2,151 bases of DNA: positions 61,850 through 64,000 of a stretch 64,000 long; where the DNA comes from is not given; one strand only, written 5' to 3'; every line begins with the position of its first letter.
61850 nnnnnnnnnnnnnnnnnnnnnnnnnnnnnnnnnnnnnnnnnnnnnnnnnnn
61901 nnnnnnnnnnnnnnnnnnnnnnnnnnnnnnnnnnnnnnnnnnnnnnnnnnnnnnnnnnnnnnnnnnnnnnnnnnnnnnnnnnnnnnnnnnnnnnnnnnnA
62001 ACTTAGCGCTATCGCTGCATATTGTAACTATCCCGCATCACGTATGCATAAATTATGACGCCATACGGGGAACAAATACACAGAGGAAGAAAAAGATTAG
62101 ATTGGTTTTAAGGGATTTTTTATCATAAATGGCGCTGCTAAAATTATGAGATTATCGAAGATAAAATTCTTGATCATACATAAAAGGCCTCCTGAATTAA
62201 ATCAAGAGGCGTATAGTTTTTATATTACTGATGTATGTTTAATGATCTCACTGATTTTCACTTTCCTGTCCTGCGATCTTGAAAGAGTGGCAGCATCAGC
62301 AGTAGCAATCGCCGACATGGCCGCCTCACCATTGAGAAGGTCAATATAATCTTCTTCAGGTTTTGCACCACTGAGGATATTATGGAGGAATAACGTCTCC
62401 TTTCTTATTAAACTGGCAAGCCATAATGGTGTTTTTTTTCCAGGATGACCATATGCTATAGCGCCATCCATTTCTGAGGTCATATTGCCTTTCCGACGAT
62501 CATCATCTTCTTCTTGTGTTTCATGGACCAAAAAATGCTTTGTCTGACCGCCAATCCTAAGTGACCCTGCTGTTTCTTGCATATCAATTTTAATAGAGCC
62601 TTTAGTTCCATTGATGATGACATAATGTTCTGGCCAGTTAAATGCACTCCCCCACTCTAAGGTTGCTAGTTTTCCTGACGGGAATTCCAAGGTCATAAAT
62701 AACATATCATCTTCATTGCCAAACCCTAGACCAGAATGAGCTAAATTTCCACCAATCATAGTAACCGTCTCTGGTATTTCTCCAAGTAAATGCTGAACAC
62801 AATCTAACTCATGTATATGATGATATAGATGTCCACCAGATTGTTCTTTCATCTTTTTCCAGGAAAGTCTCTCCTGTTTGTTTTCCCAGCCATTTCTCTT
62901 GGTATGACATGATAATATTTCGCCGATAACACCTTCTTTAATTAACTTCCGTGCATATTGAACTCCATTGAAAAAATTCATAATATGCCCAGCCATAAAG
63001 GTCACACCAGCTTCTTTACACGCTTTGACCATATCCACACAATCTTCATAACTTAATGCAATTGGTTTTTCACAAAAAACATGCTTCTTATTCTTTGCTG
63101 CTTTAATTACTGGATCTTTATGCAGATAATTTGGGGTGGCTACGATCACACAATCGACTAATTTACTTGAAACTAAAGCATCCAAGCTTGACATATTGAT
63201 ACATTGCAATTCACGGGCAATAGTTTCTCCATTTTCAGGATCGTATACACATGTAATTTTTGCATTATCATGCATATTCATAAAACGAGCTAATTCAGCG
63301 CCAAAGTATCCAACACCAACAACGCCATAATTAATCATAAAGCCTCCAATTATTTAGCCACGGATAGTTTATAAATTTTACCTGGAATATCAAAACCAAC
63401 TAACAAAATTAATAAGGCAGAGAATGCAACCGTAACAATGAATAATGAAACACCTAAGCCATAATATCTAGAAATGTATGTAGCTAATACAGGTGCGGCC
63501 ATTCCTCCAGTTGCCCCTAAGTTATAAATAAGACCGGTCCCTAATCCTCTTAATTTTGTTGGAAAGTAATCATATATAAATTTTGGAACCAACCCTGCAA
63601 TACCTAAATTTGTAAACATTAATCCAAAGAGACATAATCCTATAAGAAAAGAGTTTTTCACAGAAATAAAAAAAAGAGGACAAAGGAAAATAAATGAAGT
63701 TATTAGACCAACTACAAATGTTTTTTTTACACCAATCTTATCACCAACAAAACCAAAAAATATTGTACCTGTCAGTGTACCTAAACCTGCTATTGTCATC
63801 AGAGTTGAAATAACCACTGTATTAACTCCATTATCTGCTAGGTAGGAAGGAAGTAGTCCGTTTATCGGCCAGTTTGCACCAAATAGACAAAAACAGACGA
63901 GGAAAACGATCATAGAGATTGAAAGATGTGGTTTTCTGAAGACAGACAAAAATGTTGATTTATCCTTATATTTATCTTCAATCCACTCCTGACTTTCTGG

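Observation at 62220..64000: AT-rich oxidoreductase and MFS transporter pair at the window edge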

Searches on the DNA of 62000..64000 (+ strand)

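Call 4: search_dna_similar(query=window:62000-64000:+, collection=ecoli_genomes, mode=near, max_rows=20)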
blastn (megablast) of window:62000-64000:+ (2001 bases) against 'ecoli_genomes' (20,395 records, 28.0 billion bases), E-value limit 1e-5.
Records with a match: 1142; places in all: 1152; records where one place covers at least 80% of the query: 1132.
Genomes with a match: 1142 of 5426; with a place that covers at least 80% of the query: 1132. Places per genome that has any: lowest 1, median 1, highest 2. On chromosomes: 1152 places; on plasmids: 0.
Best place of each record, by identity: >=99% 59; 95-99% 1081; 90-95% 2.
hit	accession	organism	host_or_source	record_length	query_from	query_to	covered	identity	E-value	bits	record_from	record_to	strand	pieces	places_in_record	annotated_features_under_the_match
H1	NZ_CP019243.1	Escherichia coli strain Combat2C1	Homo sapiens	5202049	1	2001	100%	100.0%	0e+0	3696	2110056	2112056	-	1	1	nanY: 2,7-anhydro-N-acetylneuraminate hydratase | nanX: MFS transporter | hypothetical protein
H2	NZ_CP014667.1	Escherichia coli strain ECONIH2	-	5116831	1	2001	100%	100.0%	0e+0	3696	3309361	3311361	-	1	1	nanY: 2,7-anhydro-N-acetylneuraminate hydratase | nanX: MFS transporter | ythA: protein YthA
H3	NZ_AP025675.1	Escherichia coli strain Rb-3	Homo sapiens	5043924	1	2001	100%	100.0%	0e+0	3696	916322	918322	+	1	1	nanY: 2,7-anhydro-N-acetylneuraminate hydratase | nanX: MFS transporter | ythA: protein YthA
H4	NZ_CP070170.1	Escherichia coli strain FDAARGOS_1284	Homo sapiens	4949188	1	2001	100%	100.0%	0e+0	3696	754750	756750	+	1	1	nanY: 2,7-anhydro-N-acetylneuraminate hydratase | nanX: MFS transporter | ythA: protein YthA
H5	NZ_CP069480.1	Escherichia coli strain FDAARGOS_1257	Homo sapiens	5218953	1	2001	100%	100.0%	0e+0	3696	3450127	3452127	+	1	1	nanY: 2,7-anhydro-N-acetylneuraminate hydratase | nanX: MFS transporter | ythA: protein YthA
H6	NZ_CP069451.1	Escherichia coli strain FDAARGOS_1256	Homo sapiens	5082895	1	2001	100%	100.0%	0e+0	3696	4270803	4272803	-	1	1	nanY: 2,7-anhydro-N-acetylneuraminate hydratase | nanX: MFS transporter | ythA: protein YthA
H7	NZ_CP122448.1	Escherichia coli strain 85.0412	Human urine sample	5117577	1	2001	100%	100.0%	0e+0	3696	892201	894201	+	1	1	nanY: 2,7-anhydro-N-acetylneuraminate hydratase | nanX: MFS transporter | ythA: protein YthA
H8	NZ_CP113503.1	Escherichia coli strain 16843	Homo sapiens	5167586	1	2001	100%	100.0%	0e+0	3696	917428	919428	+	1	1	nanY: 2,7-anhydro-N-acetylneuraminate hydratase | nanX: MFS transporter | hypothetical protein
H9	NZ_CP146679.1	Escherichia coli strain MS 200-1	Homo sapiens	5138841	1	2001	100%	100.0%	0e+0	3696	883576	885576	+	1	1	nanY: 2,7-anhydro-N-acetylneuraminate hydratase | nanX: MFS transporter | ythA: protein YthA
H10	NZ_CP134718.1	Escherichia coli strain RIVM_C029670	Homo sapiens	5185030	1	2001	100%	100.0%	0e+0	3696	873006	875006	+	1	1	nanY: 2,7-anhydro-N-acetylneuraminate hydratase | nanX: MFS transporter | ythA: protein YthA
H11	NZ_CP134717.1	Escherichia coli strain RIVM_C036204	Homo sapiens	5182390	1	2001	100%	100.0%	0e+0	3696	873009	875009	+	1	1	nanY: 2,7-anhydro-N-acetylneuraminate hydratase | nanX: MFS transporter | ythA: protein YthA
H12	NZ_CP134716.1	Escherichia coli strain RIVM_C040348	Homo sapiens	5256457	1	2001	100%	100.0%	0e+0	3696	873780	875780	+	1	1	nanY: 2,7-anhydro-N-acetylneuraminate hydratase | nanX: MFS transporter | ythA: protein YthA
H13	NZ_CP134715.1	Escherichia coli strain RIVM_C040753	Homo sapiens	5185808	1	2001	100%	100.0%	0e+0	3696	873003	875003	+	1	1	nanY: 2,7-anhydro-N-acetylneuraminate hydratase | nanX: MFS transporter | ythA: protein YthA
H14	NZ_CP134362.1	Escherichia coli strain TUM13754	Homo sapiens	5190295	1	2001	100%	100.0%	0e+0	3696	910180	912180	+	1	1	nanY: 2,7-anhydro-N-acetylneuraminate hydratase | nanX: MFS transporter | ythA: protein YthA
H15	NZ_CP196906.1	Escherichia coli strain ECE170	Homo sapiens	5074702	1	2001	100%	100.0%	0e+0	3696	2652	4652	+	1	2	nanY: 2,7-anhydro-N-acetylneuraminate hydratase | MFS transporter | protein YthA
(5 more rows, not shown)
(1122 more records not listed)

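Call 6: get_annotated_region(hit=H2, flank=12000)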
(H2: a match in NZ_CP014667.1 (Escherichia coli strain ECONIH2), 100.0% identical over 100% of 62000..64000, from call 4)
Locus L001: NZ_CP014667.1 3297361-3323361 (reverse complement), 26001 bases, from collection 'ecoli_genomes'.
description: Escherichia coli strain ECONIH2 chromosome, complete genome
organism: Escherichia coli strain ECONIH2 (NCBI taxid 562)
replicon: chromosome; assembly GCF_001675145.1
host: -; source: -; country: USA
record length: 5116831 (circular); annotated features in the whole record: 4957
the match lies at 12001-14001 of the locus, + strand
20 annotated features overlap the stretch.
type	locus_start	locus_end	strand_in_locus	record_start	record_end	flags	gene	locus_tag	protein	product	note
CDS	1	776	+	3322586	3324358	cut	-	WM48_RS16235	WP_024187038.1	ShlB/FhaC/HecB family hemolysin secretion/activation protein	-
CDS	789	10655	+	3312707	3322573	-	cdiA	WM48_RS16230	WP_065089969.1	contact-dependent inhibition effector tRNA nuclease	-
CDS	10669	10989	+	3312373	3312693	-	-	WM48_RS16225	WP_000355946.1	hypothetical protein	-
CDS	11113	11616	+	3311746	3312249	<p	-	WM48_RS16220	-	IS4 family transposase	incomplete; partial in the middle of a contig; missing C-terminus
CDS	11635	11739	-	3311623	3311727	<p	-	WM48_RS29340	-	integrase core domain-containing protein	incomplete; partial in the middle of a contig; missing N-terminus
CDS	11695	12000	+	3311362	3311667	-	-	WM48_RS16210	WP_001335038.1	surface-adhesin E family protein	-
CDS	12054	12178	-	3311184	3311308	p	ythA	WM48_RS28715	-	protein YthA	frameshifted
CDS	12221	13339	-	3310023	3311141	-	nanY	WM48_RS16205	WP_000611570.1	2,7-anhydro-N-acetylneuraminate hydratase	-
CDS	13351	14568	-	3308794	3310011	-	nanX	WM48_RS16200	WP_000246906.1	MFS transporter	-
CDS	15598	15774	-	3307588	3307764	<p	-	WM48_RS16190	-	transposase domain-containing protein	incomplete; partial in the middle of a contig; missing N-terminus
CDS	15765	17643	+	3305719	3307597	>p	-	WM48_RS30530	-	VENN motif pre-toxin domain-containing protein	frameshifted; incomplete; partial in the middle of a contig; missing N-terminus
CDS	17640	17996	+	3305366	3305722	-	-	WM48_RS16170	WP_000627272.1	DUF596 domain-containing protein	-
CDS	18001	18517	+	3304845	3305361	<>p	-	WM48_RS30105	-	VENN motif pre-toxin domain-containing protein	frameshifted; incomplete; partial in the middle of a contig; missing N-terminus and C-terminus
CDS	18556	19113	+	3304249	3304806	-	-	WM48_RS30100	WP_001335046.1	hypothetical protein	-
CDS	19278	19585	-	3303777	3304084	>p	-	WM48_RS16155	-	transposase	frameshifted; incomplete; partial in the middle of a contig; missing C-terminus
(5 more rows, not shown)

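Call 33: search_dna_similar(query=L001:15800-19100:+, collection=ecoli_genomes, mode=near, max_rows=30, rows=spread)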
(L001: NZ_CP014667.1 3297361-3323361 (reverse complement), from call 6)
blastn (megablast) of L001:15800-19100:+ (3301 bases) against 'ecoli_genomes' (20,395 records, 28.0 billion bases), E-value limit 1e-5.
Records with a match: 636; places in all: 999; records where one place covers at least 80% of the query: 57.
Genomes with a match: 619 of 5426; with a place that covers at least 80% of the query: 57. Places per genome that has any: lowest 1, median 1, highest 7. On chromosomes: 923 places; on plasmids: 76.
Best place of each record, by identity: >=99% 55; 95-99% 266; 90-95% 176; 80-90% 118; 60-80% 21.
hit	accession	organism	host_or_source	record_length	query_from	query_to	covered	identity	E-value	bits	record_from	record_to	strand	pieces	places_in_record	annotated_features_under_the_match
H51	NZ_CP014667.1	Escherichia coli strain ECONIH2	-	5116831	1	3301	100%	100.0%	0e+0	6096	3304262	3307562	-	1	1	VENN motif pre-toxin domain-containing protein (x2) | hypothetical protein | DUF596 domain-containing protein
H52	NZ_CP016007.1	Escherichia coli strain NGF1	Mus musculus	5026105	1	3301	100%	99.9%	0e+0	6080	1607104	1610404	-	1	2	VENN motif pre-toxin domain-containing protein (x2) | hypothetical protein (x3) | DUF596 domain-containing protein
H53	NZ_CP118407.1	Escherichia coli strain GABEEC10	Homo sapiens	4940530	1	3301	100%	99.9%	0e+0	6080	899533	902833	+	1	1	VENN motif pre-toxin domain-containing protein (x2) | hypothetical protein (x3) | DUF596 domain-containing protein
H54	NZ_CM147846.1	Escherichia coli strain 32F4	Calf of Bos taurus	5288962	116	2668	51%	93.8%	0e+0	2536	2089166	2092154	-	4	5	hemagglutinin repeat-containing protein | DUF769 domain-containing protein | DUF596 domain-containing protein | CPCC family cysteine-rich protein | VENN motif pre-toxin domain-containing protein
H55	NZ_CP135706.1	Escherichia coli strain TUM1880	missing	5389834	1110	2724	40%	90.6%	0e+0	1750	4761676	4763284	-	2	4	hemagglutinin repeat-containing protein | VENN motif pre-toxin domain-containing protein | DUF596 domain-containing protein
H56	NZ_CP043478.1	Escherichia coli strain ST130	Yak feces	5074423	2214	3301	33%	95.4%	0e+0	1846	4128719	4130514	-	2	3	hemagglutinin repeat-containing protein | VENN motif pre-toxin domain-containing protein | hypothetical protein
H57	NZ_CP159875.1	Escherichia coli strain 12089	Homo sapiens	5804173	1110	3301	32%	96.4%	0e+0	1767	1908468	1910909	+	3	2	VENN motif pre-toxin domain-containing protein (x2) | hypothetical protein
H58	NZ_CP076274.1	Escherichia coli strain P393-F10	Homo sapiens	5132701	1081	2699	33%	89.2%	0e+0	1329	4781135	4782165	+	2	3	hemagglutinin repeat-containing protein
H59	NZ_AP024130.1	Escherichia coli strain SI-NP020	Bos taurus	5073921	116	1101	30%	94.6%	0e+0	1528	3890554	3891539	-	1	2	cdiA: contact-dependent inhibition effector tRNA nuclease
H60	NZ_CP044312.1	Escherichia coli strain RM13745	missing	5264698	2378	3077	21%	95.2%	0e+0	1099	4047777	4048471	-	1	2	VENN motif pre-toxin domain-containing protein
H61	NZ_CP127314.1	Escherichia coli strain C25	Bos taurus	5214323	2687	3301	19%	97.1%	0e+0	1037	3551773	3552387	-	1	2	hypothetical protein (x2)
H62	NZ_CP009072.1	Escherichia coli ATCC 25922 strain ATCC 25922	human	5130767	2687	3301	19%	96.9%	0e+0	1031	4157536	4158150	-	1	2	hypothetical protein (x2)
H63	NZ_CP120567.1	Escherichia coli strain A0 34/86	probiotic product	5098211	2687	3301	19%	96.9%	0e+0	1031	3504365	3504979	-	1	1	hypothetical protein (x2)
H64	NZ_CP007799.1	Escherichia coli Nissle 1917 strain Nissle 1917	soldier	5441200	2687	3301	19%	96.6%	0e+0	1020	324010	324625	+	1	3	hypothetical protein (x3)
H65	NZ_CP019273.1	Escherichia coli strain 13P477T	pig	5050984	2687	3301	19%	96.4%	0e+0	1014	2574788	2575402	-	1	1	hypothetical protein (x2)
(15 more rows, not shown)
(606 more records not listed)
